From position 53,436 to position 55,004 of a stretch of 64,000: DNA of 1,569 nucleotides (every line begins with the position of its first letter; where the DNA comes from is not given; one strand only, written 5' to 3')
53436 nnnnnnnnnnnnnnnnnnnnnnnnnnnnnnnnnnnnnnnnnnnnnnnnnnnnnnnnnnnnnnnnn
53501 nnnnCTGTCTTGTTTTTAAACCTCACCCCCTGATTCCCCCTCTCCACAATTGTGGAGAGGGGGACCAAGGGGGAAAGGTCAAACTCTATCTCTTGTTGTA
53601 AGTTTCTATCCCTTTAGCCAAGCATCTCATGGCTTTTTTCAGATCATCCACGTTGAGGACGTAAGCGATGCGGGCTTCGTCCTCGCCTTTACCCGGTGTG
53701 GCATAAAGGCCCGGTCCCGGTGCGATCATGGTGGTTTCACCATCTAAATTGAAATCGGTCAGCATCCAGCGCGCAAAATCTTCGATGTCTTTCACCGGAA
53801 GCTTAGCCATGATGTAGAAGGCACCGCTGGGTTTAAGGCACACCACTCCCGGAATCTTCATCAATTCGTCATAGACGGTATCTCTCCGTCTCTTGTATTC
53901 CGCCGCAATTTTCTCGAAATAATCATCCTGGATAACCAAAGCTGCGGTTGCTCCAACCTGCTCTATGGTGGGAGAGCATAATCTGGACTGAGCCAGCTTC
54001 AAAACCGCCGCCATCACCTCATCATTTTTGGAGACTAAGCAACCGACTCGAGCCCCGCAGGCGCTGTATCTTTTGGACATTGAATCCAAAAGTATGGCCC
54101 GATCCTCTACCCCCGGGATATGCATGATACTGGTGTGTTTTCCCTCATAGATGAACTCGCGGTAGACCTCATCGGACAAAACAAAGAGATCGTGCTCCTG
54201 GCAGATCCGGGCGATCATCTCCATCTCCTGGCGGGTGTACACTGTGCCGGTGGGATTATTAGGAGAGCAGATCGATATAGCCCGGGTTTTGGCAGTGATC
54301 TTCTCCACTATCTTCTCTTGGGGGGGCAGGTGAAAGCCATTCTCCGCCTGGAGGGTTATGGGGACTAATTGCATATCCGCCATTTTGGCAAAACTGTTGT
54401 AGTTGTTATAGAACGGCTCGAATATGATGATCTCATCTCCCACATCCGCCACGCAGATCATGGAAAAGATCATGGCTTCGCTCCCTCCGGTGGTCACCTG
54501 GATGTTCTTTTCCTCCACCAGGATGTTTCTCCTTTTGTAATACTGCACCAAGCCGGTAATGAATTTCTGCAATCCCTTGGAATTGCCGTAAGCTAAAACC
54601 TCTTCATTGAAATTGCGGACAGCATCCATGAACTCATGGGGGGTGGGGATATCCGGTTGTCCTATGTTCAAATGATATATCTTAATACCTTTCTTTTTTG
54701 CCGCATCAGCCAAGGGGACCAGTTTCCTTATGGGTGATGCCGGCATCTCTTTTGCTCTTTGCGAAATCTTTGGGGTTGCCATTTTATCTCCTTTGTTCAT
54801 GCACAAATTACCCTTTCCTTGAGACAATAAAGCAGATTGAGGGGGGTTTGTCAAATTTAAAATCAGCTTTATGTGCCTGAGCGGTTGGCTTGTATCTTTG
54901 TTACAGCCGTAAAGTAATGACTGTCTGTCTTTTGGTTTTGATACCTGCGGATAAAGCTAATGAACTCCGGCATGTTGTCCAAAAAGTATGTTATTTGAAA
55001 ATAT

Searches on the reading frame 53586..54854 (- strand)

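Call 5: search_protein_families(library=pfam, proteins=[window:53586-54854:-], max_evalue=0.01)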
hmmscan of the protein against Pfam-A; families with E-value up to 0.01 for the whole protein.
window:53586-54854:- (422 aa): 6 families
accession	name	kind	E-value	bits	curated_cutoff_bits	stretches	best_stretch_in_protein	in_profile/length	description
PF00155.27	Aminotran_1_2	-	5.9e-53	180.8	19.7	1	59-367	3-325/361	Aminotransferase class I and II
PF00266.25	Aminotran_5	-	1.4e-06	28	21.5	1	115-229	61-176/371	Aminotransferase class-V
PF01041.23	DegT_DnrJ_EryC1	-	0.00044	20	19.8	1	116-228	40-145/360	DegT/DnrJ/EryC1/StrS aminotransferase family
PF01053.26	Cys_Met_Meta_PP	-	0.00075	18.6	27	1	116-230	68-175/381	Cys/Met metabolism PLP-dependent enzyme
PF01212.27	Beta_elim_lyase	-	0.0013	18.5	27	1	154-228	89-168/288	Beta-eliminating lyase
PF04864.19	Alliinase_C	-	0.0047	16.3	22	1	113-286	64-219/363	Allinase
